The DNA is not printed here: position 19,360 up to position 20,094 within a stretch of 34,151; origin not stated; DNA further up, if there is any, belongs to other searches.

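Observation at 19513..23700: Cdc48/p97-like double-ring AAA+ unfoldase in a bacterial, apparently diderm, context, flanked by an FKBP prolyl isomerase and an MFS transporter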

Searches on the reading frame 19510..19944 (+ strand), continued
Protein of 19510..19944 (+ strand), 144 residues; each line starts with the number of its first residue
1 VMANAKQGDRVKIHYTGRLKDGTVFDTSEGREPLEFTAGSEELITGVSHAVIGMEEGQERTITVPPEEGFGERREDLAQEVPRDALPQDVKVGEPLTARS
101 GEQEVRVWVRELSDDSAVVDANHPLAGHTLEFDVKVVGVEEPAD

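Call 42: find_encoding_contigs(protein=P0175, flank=4000, max_places=2)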
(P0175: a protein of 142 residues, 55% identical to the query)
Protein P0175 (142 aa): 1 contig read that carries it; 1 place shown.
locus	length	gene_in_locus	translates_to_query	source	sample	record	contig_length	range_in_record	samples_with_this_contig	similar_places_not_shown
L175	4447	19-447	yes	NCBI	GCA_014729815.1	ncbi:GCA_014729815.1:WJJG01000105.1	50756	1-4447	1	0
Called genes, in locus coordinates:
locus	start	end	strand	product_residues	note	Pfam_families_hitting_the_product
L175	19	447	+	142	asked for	PF00254:FKBP_C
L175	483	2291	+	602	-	PF13231:PMT_2 (weak)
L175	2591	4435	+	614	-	PF00224:PK, PF02887:PK_C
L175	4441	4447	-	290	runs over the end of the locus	PF01050:MannoseP_isomer (weak), PF07883:Cupin_2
